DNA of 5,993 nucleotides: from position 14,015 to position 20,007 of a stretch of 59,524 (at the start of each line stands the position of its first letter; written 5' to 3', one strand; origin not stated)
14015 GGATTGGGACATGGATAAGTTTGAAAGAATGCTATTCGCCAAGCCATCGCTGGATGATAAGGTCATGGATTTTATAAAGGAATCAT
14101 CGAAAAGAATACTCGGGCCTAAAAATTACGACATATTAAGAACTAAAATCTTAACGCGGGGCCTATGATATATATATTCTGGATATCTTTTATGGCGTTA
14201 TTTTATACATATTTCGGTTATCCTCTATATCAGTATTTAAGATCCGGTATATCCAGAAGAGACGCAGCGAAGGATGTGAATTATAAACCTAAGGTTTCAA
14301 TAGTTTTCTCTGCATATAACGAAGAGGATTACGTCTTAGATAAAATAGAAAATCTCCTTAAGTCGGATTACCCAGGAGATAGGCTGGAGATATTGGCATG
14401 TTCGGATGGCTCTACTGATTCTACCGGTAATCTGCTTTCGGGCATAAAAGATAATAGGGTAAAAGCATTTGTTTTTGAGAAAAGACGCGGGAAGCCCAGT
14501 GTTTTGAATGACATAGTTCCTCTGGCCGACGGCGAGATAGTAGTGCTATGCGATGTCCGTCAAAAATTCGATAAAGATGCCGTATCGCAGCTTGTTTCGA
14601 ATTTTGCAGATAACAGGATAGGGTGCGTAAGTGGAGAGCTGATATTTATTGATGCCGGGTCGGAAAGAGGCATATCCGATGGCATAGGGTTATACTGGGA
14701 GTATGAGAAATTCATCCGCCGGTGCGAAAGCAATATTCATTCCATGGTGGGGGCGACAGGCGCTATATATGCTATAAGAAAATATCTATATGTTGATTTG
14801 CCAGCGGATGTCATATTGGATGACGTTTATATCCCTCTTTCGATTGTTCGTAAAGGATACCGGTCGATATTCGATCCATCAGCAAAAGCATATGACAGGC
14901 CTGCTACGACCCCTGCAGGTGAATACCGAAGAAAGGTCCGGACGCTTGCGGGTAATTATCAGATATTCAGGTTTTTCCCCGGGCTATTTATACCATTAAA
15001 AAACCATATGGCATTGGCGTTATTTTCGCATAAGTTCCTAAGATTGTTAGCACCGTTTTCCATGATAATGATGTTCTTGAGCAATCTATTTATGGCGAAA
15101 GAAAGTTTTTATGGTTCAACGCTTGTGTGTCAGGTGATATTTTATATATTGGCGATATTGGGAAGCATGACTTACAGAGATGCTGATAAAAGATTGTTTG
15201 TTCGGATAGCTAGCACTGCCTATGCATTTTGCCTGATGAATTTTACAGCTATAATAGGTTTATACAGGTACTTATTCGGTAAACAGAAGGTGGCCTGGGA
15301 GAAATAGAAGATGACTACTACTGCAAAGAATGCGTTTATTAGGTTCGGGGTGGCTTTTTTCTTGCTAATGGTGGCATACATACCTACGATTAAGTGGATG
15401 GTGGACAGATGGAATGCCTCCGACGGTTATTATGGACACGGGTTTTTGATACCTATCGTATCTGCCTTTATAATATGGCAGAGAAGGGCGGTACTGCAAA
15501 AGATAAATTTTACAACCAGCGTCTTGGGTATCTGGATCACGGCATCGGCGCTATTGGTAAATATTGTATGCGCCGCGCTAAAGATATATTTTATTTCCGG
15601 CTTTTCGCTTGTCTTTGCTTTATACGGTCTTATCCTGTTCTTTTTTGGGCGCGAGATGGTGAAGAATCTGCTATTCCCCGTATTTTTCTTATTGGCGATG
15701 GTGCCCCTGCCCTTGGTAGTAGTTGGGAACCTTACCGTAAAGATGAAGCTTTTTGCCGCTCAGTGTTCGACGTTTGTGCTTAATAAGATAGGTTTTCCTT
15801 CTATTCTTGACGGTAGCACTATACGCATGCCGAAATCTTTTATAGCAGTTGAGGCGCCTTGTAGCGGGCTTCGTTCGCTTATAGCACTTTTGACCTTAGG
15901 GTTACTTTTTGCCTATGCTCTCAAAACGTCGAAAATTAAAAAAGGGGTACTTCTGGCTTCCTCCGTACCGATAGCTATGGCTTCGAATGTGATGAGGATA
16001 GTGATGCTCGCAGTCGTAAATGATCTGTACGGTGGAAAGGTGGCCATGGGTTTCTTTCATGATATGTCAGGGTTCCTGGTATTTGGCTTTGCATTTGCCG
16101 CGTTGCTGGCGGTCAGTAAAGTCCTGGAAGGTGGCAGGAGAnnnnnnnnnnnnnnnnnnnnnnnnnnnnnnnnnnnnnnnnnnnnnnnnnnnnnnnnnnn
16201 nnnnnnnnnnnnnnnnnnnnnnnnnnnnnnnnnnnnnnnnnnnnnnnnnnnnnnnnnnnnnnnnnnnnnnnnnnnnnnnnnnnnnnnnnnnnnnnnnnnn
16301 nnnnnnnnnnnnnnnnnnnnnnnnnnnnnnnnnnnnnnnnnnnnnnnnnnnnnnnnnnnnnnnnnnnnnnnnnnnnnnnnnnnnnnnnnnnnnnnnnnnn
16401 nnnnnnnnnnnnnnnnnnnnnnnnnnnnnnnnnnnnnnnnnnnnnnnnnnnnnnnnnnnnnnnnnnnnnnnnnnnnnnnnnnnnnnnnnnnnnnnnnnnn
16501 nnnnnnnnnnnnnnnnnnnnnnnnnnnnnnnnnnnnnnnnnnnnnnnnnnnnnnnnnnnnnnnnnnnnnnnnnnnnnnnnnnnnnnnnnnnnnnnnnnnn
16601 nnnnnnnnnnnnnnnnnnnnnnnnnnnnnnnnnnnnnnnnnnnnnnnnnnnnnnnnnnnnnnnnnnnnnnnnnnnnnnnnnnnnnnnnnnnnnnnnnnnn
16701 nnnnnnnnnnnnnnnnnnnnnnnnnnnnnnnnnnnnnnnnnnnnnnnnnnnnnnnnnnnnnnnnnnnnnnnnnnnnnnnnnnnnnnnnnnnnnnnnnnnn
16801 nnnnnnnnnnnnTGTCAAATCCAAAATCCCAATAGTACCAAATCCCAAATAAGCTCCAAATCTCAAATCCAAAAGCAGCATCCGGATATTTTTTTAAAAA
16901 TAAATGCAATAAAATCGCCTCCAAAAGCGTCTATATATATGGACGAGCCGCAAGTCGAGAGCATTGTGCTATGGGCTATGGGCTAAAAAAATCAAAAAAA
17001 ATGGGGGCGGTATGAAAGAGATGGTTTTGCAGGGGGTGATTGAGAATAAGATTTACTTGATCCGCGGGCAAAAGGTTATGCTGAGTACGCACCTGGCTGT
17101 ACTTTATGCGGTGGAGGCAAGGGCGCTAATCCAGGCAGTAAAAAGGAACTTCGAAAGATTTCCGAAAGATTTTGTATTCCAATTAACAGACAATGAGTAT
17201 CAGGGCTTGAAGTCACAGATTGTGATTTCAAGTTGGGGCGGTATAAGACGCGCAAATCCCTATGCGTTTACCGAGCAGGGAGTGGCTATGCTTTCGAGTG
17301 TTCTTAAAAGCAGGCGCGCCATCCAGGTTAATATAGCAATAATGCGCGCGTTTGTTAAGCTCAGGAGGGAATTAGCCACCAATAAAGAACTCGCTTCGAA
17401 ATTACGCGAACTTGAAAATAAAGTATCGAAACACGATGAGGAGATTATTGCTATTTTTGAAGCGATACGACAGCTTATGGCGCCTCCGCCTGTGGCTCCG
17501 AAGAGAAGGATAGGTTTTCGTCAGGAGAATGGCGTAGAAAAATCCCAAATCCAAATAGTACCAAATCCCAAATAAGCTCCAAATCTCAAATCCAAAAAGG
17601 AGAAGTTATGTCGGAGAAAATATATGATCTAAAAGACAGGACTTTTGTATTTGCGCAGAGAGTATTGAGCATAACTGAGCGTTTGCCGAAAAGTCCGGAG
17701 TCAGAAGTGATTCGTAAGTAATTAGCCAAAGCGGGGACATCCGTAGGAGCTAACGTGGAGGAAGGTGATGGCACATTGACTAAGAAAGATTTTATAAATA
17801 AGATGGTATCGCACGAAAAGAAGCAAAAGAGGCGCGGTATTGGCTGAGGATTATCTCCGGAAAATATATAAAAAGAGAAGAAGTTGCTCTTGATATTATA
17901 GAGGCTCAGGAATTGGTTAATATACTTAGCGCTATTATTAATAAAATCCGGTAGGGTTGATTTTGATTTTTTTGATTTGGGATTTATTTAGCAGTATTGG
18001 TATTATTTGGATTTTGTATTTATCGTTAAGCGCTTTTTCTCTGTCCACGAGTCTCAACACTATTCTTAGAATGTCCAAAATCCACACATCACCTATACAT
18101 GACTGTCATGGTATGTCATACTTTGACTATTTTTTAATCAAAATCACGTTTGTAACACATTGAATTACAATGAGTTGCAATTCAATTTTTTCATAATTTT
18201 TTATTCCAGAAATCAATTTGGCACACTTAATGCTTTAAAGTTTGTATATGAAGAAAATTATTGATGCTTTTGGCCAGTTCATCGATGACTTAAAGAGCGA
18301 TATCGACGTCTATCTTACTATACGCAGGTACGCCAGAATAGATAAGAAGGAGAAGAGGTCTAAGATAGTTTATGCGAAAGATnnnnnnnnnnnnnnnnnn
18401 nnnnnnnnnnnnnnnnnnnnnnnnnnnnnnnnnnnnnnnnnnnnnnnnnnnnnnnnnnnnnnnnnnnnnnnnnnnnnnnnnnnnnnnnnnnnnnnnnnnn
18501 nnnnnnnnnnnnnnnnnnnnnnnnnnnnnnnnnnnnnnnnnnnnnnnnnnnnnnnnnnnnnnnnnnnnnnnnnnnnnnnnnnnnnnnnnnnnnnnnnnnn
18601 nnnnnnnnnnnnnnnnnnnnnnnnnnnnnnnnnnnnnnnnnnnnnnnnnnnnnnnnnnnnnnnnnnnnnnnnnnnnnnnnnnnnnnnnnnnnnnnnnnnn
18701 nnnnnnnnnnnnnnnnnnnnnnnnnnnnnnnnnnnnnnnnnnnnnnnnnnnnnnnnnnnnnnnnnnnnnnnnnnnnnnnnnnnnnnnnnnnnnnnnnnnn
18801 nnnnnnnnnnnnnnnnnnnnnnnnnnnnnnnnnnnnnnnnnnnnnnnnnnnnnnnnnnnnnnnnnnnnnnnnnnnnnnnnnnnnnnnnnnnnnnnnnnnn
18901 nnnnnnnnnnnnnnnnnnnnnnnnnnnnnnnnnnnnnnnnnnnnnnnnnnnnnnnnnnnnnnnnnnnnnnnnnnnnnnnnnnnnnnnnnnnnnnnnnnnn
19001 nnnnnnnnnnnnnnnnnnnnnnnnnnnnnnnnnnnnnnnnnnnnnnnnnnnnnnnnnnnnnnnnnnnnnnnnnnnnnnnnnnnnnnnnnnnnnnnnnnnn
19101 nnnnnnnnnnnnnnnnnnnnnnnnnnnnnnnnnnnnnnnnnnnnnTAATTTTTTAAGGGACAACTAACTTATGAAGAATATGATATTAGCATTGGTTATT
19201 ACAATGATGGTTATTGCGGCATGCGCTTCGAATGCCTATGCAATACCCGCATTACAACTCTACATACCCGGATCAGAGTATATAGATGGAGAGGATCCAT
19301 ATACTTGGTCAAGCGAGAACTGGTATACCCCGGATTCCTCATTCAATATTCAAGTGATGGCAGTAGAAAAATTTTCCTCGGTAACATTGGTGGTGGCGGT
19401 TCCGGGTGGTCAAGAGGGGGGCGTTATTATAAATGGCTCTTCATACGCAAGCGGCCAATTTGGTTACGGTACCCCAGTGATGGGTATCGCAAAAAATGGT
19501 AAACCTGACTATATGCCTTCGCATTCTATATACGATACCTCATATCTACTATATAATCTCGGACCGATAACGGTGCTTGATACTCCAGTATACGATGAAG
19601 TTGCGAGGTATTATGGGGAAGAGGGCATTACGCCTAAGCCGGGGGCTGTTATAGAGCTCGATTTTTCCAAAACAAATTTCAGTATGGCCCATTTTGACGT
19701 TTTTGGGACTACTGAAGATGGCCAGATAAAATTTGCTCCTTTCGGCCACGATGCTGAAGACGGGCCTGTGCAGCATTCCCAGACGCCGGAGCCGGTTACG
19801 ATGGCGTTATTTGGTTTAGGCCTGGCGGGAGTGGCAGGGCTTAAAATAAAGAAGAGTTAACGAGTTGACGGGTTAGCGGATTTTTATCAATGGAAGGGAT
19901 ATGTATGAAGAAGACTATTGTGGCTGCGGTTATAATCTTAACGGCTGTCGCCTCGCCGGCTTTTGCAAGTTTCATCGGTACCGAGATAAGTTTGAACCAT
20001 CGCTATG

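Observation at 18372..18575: Priming sugar transferase carries an N-terminal signal peptide plus a complete PEP-CTERM-type sorting module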

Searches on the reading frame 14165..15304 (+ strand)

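Call 30: search_protein_families(library=ncbifam, proteins=[window:14165-15304:+], max_evalue=0.01)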
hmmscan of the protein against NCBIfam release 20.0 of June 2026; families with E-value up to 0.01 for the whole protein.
window:14165-15304:+ (380 aa): 19 families
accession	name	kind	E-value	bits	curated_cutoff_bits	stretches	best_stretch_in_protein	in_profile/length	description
TIGR03937.1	PgaC_IcaA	equivalog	1.9e-22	79.8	422.3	1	4-312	6-318/407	poly-beta-1,6-N-acetyl-D-glucosamine synthase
TIGR03111.1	glyc2_xrt_Gpos1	hypoth_equivalog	8.8e-11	41.2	363.95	1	34-163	41-173/439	TIGR03111 family XrtG-associated glycosyltransferase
TIGR04242.1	nodulat_NodC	equivalog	5.9e-09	35.4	550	1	29-160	35-169/395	chitooligosaccharide synthase NodC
TIGR03965.1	mycofact_glyco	equivalog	1.1e-07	31.1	280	1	24-163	57-195/467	mycofactocin biosynthesis glycosyltransferase MftF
TIGR03469.1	HpnB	hypoth_equivalog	1.6e-06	27.4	379.25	1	34-94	34-95/386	hopene-associated glycosyltransferase HpnB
NF047683.1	TeichurnBiosyTuaG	equivalog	2.4e-06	27.4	400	1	39-145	3-109/252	teichuronic acid biosynthesis protein TuaG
NF047588.1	GlcsyltransPgfSStrep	equivalog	3.1e-06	26.6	500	1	43-149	2-112/308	glycosyltransferase PgfS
NF038299.1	EPS_HpsN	equivalog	3.2e-06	26.3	425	1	42-159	1-119/317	hormogonium polysaccharide biosynthesis glycosyltransferase HpsN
NF041875.1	EPS_EpsD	equivalog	5.7e-06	26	370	1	44-131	1-88/325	exopolysaccharide biosynthesis glycosyltransferase EpsD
NF050050.1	ProtGlycPglI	equivalog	5.9e-06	25.9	500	1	41-149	1-110/306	GalNAc(5)-diNAcBac-PP-undecaprenol beta-1,3-glucosyltransferase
NF007482.0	PRK10073.1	equivalog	3.5e-05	23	423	1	39-145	3-108/334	glycosyltransferase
NF053739.1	GlytfEpsEBac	equivalog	5e-05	22.4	450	1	42-127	1-87/265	glycosyltransferase EpsE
TIGR03030.1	CelA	equivalog_domain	0.00032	18.8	699.1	0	33-87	122-177/714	UDP-forming cellulose synthase catalytic subunit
NF041865.1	EpsU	equivalog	0.00042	19.4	700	1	19-89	17-86/394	exopolysaccharide biosynthesis GT2 family glycosyltransferase EpsU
NF007986.1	PRK10714.1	equivalog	0.0015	17.6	529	1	43-146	7-114/316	undecaprenyl-phosphate 4-deoxy-4-formamido-L-arabinose transferase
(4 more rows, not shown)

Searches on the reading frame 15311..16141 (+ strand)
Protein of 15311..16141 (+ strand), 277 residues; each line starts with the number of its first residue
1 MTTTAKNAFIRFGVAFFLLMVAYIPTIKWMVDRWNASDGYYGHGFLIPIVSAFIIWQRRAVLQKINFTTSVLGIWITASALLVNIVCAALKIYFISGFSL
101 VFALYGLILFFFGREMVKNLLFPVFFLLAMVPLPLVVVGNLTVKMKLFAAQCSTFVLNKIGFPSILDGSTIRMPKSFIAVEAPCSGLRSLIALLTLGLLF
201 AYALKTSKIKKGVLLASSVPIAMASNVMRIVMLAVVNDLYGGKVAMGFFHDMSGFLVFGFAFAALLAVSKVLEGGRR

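Call 3: search_protein_families(library=ncbifam, proteins=[window:15311-16141:+], max_evalue=10)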
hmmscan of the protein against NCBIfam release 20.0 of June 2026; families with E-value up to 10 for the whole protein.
window:15311-16141:+ (277 aa): 20 families
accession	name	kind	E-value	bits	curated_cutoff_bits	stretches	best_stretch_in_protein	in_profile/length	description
TIGR03109.2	exosort_XrtA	exception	3e-52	177.6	208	1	12-271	3-258/261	exosortase A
TIGR04152.1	exosort_VPLPA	exception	1.9e-50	172.3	400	1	32-272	3-242/486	VPLPA-CTERM-specific exosortase XrtD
NF038142.1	exosort_XrtW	exception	1.7e-49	168.5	425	1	11-273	4-266/494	exosortase W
TIGR02602.1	8TM_EpsH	subfamily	7.3e-46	156.6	105.55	1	33-271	3-239/241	exosortase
NF035943.2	exosort_XrtV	exception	9.1e-42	143.2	313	1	16-273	9-267/270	exosortase V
TIGR03113.1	exosort_XrtB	exception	1.5e-33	116.6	275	1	19-272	8-264/268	exosortase B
TIGR04151.1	exosort_VPDSG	exception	1.4e-18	67.3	300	1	37-268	54-295/306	VPDSG-CTERM-specific exosortase XrtC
TIGR04178.1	exo_archaeo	signature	7.2e-18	64.7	23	1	179-272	2-95/97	exosortase/archaeosortase family protein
NF033464.1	cyanoexo_CrtC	exception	2.9e-16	59.9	225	1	45-258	41-260/278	cyanoexosortase C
TIGR04156.1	cyanoexo_CrtB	exception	7.3e-16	58.5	300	1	17-259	8-253/280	cyanoexosortase B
TIGR03763.1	cyanoexo_CrtA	exception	2e-14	53.7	150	1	40-266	31-252/260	cyanoexosortase A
NF033770.1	exosort_XrtT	exception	5.1e-13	48.4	250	1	18-268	8-263/472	exosortase T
TIGR04489.1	exosort_XrtO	exception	2.6e-11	43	250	1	21-267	3-251/451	exosortase O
NF012182.0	exosortase_XrtQ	exception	1.2e-09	38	270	1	18-266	12-252/256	exosortase Q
TIGR04124.1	archaeo_artE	exception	2.1e-07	31.1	95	1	141-259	26-137/153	archaeosortase family protein ArtE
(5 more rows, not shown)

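Call 4: search_protein_families(library=pfam, proteins=[window:15311-16141:+], max_evalue=10)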
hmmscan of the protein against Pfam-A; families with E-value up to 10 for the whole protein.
window:15311-16141:+ (277 aa): 1 family
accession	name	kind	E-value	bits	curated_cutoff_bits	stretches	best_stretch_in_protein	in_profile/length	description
PF09721.15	Exosortase_EpsH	-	8.4e-62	209.3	25.7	1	18-271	3-253/254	Transmembrane exosortase (Exosortase_EpsH)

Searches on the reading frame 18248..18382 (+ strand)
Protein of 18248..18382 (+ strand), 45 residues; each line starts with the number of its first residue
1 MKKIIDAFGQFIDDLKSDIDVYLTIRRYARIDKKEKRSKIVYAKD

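Call 30: search_protein_families(library=ncbifam, proteins=[window:18248-18382:+], max_evalue=0.01)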
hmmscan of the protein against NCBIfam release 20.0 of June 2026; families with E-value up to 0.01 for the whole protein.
window:18248-18382:+ (45 aa): 0 families

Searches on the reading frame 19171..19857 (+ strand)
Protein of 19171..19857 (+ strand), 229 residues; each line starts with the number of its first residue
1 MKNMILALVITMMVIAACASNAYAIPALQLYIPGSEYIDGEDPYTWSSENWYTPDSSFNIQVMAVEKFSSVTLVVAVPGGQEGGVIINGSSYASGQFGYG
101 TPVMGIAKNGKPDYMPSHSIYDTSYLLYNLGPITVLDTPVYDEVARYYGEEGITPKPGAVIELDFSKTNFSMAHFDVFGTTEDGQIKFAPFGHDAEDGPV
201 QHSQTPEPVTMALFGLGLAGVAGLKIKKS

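Call 3: search_protein_families(library=ncbifam, proteins=[window:19171-19857:+], max_evalue=10)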
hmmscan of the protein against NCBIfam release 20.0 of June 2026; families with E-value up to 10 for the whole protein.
window:19171-19857:+ (229 aa): 11 families
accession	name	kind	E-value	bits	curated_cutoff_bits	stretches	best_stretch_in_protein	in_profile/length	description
NF038141.1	choice_anch_N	equivalog_domain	2.1e-27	96.9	40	1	24-196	1-184/184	choice-of-anchor N protein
NF033554.9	floc_PepA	equivalog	0.00017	21.5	80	1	164-225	210-257/261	flocculation-associated PEP-CTERM protein PepA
TIGR02595.1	PEP_CTERM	domain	0.00075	20.2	16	1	205-229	1-24/24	PEP-CTERM sorting domain-containing protein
NF038125.1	PEP_CTERM_THxN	subfamily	0.0009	18.9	85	1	203-225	222-243/246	THxN family PEP-CTERM protein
NF041927.1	Xrt_dep_XDP1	equivalog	0.0022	18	125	1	180-226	195-240/242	exosortase-dependent surface protein XDP1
NF041538.1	PEP_EDSA_1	subfamily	0.0057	16.4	100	1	205-224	284-303/307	EDSAP-1 family PEP-CTERM protein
NF033947.0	PEP-cistern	hypoth_equivalog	0.0068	16.2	60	1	161-223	127-191/195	cistern family PEP-CTERM protein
NF038120.1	PEP_CTERM_QFxxD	subfamily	0.012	15.5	80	1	165-223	157-211/215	NF038120 family PEP-CTERM protein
NF038129.1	PEP_NF038129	equivalog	0.013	15.3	65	1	184-223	150-189/194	NF038129 family PEP-CTERM protein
NF038118.1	PEP_CTERM_CCXG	equivalog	0.069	12.8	90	1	202-225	173-196/199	CCXG family PEP-CTERM protein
TIGR03778.1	VPDSG_CTERM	subfamily_domain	0.34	11.1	22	1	210-225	7-22/24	VPDSG-CTERM sorting domain-containing protein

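Call 4: search_protein_families(library=pfam, proteins=[window:19171-19857:+], max_evalue=10)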
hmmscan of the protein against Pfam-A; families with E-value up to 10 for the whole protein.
window:19171-19857:+ (229 aa): 4 families
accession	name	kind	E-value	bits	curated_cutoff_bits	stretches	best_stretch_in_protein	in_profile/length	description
PF07589.16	PEP-CTERM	-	2.1e-05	24.9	20.7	1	204-223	1-21/24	PEP-CTERM motif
PF18205.6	VPDSG-CTERM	-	0.13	12.6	25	1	210-225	8-23/26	VPDSG-CTERM motif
PF06422.18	PDR_CDR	-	0.3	11.4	20.5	1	67-100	9-42/92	CDR ABC transporter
PF08194.17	DIM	-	2.3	9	20.8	1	1-21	1-22/36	DIM protein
